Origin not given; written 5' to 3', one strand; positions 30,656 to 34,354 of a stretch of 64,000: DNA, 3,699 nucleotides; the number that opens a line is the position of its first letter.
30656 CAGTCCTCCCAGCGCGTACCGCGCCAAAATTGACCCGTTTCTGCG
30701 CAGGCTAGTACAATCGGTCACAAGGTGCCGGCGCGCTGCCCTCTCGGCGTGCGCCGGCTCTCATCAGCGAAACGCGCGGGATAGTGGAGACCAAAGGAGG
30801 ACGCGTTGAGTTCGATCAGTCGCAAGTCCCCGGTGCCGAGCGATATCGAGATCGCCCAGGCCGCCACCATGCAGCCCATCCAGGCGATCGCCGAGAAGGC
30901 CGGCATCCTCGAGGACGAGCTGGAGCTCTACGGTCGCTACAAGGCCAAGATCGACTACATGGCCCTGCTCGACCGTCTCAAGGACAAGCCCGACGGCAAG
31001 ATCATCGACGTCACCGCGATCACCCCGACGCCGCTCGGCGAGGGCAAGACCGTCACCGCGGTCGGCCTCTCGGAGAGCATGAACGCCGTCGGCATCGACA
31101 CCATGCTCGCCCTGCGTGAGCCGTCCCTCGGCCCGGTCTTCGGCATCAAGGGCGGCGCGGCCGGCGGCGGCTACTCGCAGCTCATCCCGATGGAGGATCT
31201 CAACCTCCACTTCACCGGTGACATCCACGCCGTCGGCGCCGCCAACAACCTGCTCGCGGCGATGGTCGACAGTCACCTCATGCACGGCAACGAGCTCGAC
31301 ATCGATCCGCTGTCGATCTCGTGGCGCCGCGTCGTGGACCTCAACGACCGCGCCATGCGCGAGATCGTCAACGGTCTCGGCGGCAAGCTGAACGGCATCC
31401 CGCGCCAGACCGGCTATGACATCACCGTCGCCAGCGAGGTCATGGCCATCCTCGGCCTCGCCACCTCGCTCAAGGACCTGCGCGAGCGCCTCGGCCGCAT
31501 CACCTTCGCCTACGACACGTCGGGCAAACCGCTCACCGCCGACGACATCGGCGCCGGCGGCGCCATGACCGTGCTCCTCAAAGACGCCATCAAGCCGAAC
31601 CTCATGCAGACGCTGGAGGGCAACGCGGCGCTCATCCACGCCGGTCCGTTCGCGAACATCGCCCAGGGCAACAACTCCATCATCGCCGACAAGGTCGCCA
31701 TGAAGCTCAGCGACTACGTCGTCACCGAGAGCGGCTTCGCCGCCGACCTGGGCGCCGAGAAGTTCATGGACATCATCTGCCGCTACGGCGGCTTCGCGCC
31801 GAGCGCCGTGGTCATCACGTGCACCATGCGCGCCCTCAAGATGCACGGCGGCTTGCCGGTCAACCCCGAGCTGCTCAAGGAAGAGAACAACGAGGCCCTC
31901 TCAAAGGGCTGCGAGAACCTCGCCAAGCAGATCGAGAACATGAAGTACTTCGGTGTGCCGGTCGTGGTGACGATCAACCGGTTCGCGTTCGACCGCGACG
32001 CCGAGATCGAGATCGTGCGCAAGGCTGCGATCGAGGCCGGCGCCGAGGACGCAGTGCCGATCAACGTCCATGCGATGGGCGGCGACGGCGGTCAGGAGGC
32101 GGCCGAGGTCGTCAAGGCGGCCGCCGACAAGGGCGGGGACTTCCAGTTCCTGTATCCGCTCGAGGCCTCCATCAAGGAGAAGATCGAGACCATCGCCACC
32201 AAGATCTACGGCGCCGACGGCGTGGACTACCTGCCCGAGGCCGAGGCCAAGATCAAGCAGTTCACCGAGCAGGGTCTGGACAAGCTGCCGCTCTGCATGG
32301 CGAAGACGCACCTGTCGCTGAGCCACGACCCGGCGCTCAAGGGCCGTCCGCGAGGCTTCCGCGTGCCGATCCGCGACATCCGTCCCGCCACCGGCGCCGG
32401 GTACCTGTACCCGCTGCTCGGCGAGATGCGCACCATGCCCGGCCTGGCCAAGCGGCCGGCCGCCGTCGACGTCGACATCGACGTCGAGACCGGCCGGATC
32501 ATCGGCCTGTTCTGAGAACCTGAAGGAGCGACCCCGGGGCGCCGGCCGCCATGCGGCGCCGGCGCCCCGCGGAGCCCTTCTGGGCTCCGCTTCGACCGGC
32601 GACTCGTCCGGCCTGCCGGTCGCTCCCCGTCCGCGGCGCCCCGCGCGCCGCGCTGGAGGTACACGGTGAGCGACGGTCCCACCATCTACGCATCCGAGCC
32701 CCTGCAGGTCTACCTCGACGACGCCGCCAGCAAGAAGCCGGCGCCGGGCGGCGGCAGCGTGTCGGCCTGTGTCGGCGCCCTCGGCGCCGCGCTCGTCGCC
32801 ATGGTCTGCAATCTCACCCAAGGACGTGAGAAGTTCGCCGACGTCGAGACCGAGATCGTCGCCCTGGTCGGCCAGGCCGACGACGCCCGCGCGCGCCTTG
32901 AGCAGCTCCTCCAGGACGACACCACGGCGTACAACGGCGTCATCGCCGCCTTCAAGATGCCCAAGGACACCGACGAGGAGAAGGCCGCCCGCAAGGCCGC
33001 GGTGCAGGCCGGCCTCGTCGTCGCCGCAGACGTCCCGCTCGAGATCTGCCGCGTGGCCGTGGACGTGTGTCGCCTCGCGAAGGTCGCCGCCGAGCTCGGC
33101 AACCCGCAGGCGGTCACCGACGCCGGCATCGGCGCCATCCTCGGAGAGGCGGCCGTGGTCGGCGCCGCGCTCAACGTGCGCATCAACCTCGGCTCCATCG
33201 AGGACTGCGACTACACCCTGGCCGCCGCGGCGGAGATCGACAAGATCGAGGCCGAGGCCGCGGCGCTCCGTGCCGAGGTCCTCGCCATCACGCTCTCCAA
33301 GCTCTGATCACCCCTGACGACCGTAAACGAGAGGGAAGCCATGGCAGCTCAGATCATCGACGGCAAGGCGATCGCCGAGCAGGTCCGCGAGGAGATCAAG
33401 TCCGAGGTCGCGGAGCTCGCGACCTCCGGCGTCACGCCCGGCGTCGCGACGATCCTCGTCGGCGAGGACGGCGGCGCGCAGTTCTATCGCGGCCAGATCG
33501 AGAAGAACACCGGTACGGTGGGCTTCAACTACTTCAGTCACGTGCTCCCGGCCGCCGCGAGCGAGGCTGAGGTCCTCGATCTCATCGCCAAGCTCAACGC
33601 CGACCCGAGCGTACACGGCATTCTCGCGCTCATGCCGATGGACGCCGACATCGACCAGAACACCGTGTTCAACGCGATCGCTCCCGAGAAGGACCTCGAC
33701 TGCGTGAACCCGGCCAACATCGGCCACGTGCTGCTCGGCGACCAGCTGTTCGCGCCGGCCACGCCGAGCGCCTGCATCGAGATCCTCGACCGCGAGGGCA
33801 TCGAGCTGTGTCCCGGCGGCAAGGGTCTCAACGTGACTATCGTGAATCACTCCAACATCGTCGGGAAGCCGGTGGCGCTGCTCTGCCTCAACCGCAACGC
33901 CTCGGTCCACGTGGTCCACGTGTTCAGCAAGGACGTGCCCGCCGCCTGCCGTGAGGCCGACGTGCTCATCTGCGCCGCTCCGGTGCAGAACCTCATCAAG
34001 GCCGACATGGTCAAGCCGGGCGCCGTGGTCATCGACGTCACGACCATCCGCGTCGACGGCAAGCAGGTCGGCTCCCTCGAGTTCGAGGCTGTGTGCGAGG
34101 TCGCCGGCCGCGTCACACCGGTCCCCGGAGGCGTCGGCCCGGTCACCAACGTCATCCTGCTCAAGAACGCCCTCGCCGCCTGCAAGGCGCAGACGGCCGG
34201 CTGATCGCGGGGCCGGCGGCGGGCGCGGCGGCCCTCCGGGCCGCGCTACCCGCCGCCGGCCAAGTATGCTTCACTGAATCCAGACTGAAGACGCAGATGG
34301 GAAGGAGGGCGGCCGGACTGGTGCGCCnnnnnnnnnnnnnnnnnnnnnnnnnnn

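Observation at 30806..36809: Tetrahydrofolate C1 module fhs-fchA-folD followed by a NuoE/NuoF-like diaphorase pair lacking a catalytic partner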

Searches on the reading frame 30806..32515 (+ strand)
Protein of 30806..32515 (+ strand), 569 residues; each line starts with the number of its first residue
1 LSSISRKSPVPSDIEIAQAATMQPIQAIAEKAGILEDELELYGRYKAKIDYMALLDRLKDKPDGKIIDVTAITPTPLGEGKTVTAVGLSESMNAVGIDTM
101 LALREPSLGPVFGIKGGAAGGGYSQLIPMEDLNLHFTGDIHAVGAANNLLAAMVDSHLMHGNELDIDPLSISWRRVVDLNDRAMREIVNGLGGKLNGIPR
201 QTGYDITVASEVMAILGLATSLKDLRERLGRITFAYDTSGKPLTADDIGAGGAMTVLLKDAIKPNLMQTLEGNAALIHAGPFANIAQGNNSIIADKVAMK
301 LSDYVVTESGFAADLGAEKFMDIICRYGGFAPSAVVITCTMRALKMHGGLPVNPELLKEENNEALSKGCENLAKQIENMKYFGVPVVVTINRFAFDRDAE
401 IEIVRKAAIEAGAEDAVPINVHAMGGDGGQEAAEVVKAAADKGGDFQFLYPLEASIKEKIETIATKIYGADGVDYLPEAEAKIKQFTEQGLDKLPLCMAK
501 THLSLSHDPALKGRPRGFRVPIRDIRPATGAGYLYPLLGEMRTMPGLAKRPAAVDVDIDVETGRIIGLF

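Call 3: search_protein_families(library=pfam, proteins=[window:30806-32515:+])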
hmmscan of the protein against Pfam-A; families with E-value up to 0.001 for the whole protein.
window:30806-32515:+ (569 aa): 1 family
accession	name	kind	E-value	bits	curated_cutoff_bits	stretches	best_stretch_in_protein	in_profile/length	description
PF01268.25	FTHFS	-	2.5e-254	845.1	27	1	12-569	2-556/556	Formate--tetrahydrofolate ligase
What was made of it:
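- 30806..32515 (+): fhs, formate-tetrahydrofolate ligase (569 aa). Pfam FTHFS 2.5e-254 (call 3).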

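Call 67: search_protein_families(library=ncbifam, proteins=[window:30806-32515:+], max_evalue=0.00001)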
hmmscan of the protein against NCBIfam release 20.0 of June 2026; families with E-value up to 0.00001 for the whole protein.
window:30806-32515:+ (569 aa): 3 families
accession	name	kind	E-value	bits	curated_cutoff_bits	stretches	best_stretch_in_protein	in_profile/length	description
NF010030.0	PRK13505.1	equivalog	1.7e-244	812.4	652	1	11-569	3-557/557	formate--tetrahydrofolate ligase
NF010031.0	PRK13506.1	equivalog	1.3e-206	687.4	800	1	12-568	3-577/578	formate--tetrahydrofolate ligase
NF010032.0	PRK13507.1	equivalog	9.4e-192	638.2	938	1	12-569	9-587/587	formate--tetrahydrofolate ligase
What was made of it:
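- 30806..32515 (+): NCBIfam 812 bits against a cut-off of 652 (call 67).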

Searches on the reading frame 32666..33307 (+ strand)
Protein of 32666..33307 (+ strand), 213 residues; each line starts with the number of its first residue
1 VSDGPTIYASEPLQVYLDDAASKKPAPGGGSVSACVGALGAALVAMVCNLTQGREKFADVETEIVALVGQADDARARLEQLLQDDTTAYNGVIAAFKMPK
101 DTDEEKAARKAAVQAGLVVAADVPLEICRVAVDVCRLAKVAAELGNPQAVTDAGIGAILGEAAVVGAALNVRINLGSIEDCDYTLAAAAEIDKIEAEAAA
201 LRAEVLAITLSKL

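Call 3: search_protein_families(library=pfam, proteins=[window:32666-33307:+])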
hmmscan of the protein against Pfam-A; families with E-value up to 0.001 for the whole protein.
window:32666-33307:+ (213 aa): 1 family
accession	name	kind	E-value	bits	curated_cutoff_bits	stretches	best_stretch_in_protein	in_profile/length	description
PF04961.17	FTCD_C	-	3e-62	210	24.5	1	13-192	2-181/182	Formiminotransferase-cyclodeaminase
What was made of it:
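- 32666..33307 (+): fchA-like methenyl-THF cyclohydrolase (213 aa). Pfam FTCD_C 3e-62 (call 3).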

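Call 67: search_protein_families(library=ncbifam, proteins=[window:32666-33307:+], max_evalue=0.00001)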
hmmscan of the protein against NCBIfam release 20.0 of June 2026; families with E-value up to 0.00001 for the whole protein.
window:32666-33307:+ (213 aa): 1 family
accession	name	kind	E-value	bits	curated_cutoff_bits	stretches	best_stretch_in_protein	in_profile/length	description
NF045657.1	MthfCyhylaseFchA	equivalog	6.5e-61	205.4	275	1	10-213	4-207/207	methenyltetrahydrofolate cyclohydrolase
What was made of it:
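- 32666..33307 (+): Best NCBIfam model is FchA at 205 bits, below its cut-off of 275 (call 67).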

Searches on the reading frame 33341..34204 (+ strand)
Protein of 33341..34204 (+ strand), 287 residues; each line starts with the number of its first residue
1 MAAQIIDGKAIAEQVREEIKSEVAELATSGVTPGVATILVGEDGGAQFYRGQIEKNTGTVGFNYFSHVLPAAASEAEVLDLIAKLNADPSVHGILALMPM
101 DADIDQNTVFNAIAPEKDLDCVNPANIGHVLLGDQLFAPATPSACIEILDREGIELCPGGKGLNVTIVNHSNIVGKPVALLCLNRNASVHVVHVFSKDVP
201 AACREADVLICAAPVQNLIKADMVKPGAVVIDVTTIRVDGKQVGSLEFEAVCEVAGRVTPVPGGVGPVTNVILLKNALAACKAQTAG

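Call 3: search_protein_families(library=pfam, proteins=[window:33341-34204:+])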
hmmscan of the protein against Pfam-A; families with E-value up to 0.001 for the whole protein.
window:33341-34204:+ (287 aa): 2 families
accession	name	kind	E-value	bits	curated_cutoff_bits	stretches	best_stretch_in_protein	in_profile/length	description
PF02882.25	THF_DHG_CYH_C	-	1.4e-48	164.7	27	1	124-284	2-159/160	Tetrahydrofolate dehydrogenase/cyclohydrolase, NAD(P)-binding domain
PF00763.28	THF_DHG_CYH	-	6.2e-33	113.9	32.8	1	6-120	1-115/115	Tetrahydrofolate dehydrogenase/cyclohydrolase, catalytic domain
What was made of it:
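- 33341..34204 (+): Atypical FolD-family methylene-THF dehydrogenase (287 aa). Predicted to be monofunctional and NAD-preferring. Both FolD Pfam domains are present (call 3).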

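Call 55: search_solved_structures(query=window:33341-34204:+, max_evalue=1e-30, show_alignments=1)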
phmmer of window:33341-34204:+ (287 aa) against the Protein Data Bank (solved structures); distinct sequences matched with E-value up to 1e-30: 26.
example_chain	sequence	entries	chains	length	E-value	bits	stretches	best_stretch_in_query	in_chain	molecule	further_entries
4a5o_A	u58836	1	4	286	4.4e-57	196.8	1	1-281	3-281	BIFUNCTIONAL PROTEIN FOLD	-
1b0a_A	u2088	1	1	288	3.8e-56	193.7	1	1-282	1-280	PROTEIN (FOLD BIFUNCTIONAL PROTEIN)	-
3l07_A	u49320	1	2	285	5.9e-56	193.1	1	4-279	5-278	Bifunctional protein folD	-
5o22_A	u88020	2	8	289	1.4e-55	191.9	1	2-282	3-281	Bifunctional protein FolD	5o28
5o2a_A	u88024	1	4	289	1.9e-55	191.4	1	2-282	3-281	Bifunctional protein FolD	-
5nhs_A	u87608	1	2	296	2.9e-55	190.8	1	2-283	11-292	Bifunctional protein FolD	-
2c2x_A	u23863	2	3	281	3.4e-53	184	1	3-279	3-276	METHYLENETETRAHYDROFOLATE DEHYDROGENASE-METHENYLTETRAHYDROFOLATE CYCLOHYDROLASE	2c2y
6ape_A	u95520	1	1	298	5.6e-52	180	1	5-284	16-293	Bifunctional protein FolD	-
3p2o_A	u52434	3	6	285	6.5e-52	179.8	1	3-282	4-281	Bifunctional protein folD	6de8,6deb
4b4u_A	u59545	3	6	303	7e-51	176.4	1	3-281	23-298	BIFUNCTIONAL PROTEIN FOLD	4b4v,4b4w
5tc4_A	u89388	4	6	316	1.2e-49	172.3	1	1-282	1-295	Bifunctional methylenetetrahydrofolate dehydrogenase/cyclohydrolase, mitochondrial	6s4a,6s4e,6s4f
9is9_A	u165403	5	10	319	1.3e-49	172.3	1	1-282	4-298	Bifunctional methylenetetrahydrofolate dehydrogenase/cyclohydrolase, mitochondrial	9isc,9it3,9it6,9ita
6v6y_A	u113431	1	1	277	1.6e-49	172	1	1-281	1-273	Bifunctional protein FolD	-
7ehj_A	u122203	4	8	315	2.7e-49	171.2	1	3-282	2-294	Bifunctional methylenetetrahydrofolate dehydrogenase/cyclohydrolase, mitochondrial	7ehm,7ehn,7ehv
6jib_A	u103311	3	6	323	2.8e-49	171.2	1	3-282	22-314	Bifunctional methylenetetrahydrofolate dehydrogenase/cyclohydrolase, mitochondrial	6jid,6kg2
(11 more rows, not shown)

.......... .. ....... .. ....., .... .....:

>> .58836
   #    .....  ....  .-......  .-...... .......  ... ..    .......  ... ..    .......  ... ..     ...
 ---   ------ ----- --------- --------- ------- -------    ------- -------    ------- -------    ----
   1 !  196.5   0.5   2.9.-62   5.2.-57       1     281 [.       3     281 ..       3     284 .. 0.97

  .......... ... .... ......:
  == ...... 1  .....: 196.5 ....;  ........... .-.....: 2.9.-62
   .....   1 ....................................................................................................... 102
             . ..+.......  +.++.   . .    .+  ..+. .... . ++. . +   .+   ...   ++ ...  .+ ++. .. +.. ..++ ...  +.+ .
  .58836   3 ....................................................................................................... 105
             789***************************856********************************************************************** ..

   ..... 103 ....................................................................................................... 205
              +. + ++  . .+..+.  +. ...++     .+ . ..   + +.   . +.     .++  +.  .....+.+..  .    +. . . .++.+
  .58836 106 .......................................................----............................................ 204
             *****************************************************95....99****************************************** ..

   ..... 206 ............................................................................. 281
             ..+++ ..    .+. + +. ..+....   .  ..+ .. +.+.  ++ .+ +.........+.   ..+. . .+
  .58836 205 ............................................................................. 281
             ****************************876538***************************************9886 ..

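Call 67: search_protein_families(library=ncbifam, proteins=[window:33341-34204:+], max_evalue=0.00001)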
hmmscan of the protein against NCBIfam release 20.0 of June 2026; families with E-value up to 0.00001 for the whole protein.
window:33341-34204:+ (287 aa): 30 families (the best 25 are shown)
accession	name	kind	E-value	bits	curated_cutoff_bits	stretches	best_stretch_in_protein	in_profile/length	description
NF010785.0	PRK14188.1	subfamily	1.4e-80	270.4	396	1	2-284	2-289/297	bifunctional methylenetetrahydrofolate dehydrogenase/methenyltetrahydrofolate cyclohydrolase FolD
NF010773.0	PRK14176.1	equivalog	1.9e-79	267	437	1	3-283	8-285/287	bifunctional 5,10-methylene-tetrahydrofolate dehydrogenase/ 5,10-methylene-tetrahydrofolate cyclohydrolase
NF010786.0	PRK14189.1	subfamily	4.4e-78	262.3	421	1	1-283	1-280/285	bifunctional methylenetetrahydrofolate dehydrogenase/methenyltetrahydrofolate cyclohydrolase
NF010787.0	PRK14191.1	equivalog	4e-76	255.9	423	1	4-285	2-281/285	bifunctional methylenetetrahydrofolate dehydrogenase/methenyltetrahydrofolate cyclohydrolase FolD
NF010780.0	PRK14183.1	equivalog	1.7e-72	244.1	480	1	4-284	2-280/283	bifunctional 5,10-methylene-tetrahydrofolate dehydrogenase/ 5,10-methylene-tetrahydrofolate cyclohydrolase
NF008058.0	PRK10792.1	equivalog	8.3e-72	241.6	355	1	1-284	1-282/285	bifunctional methylenetetrahydrofolate dehydrogenase/methenyltetrahydrofolate cyclohydrolase FolD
NF010790.0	PRK14194.1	equivalog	1.8e-71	240.9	508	1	1-285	2-286/301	bifunctional methylenetetrahydrofolate dehydrogenase/methenyltetrahydrofolate cyclohydrolase FolD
NF010769.0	PRK14172.1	equivalog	1.6e-70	237.5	392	1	4-279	3-275/278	bifunctional 5,10-methylene-tetrahydrofolate dehydrogenase/ 5,10-methylene-tetrahydrofolate cyclohydrolase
NF010776.0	PRK14179.1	equivalog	4.5e-70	236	445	1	3-283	2-280/284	bifunctional methylenetetrahydrofolate dehydrogenase/methenyltetrahydrofolate cyclohydrolase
NF010772.0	PRK14175.1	equivalog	1e-69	235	459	1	1-284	1-281/286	bifunctional methylenetetrahydrofolate dehydrogenase/methenyltetrahydrofolate cyclohydrolase FolD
NF010765.0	PRK14168.1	equivalog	1.7e-67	227.7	501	1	1-284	1-294/297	bifunctional methylenetetrahydrofolate dehydrogenase/methenyltetrahydrofolate cyclohydrolase FolD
NF010781.0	PRK14184.1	equivalog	4.2e-67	226.3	438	1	4-285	2-284/286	bifunctional 5,10-methylene-tetrahydrofolate dehydrogenase/ 5,10-methylene-tetrahydrofolate cyclohydrolase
NF010789.1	PRK14193.1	equivalog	4.4e-67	226.2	401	1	3-279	2-276/281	bifunctional methylenetetrahydrofolate dehydrogenase/methenyltetrahydrofolate cyclohydrolase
NF010770.0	PRK14173.1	equivalog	3.5e-66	223.4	411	1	1-284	1-281/287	bifunctional 5,10-methylene-tetrahydrofolate dehydrogenase/ 5,10-methylene-tetrahydrofolate cyclohydrolase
NF010783.0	PRK14186.1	equivalog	6.6e-66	222.4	333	1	3-283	2-284/297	bifunctional methylenetetrahydrofolate dehydrogenase/methenyltetrahydrofolate cyclohydrolase FolD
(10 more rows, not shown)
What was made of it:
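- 33341..34204 (+): It scores below every NCBIfam FolD cut-off (call 67).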
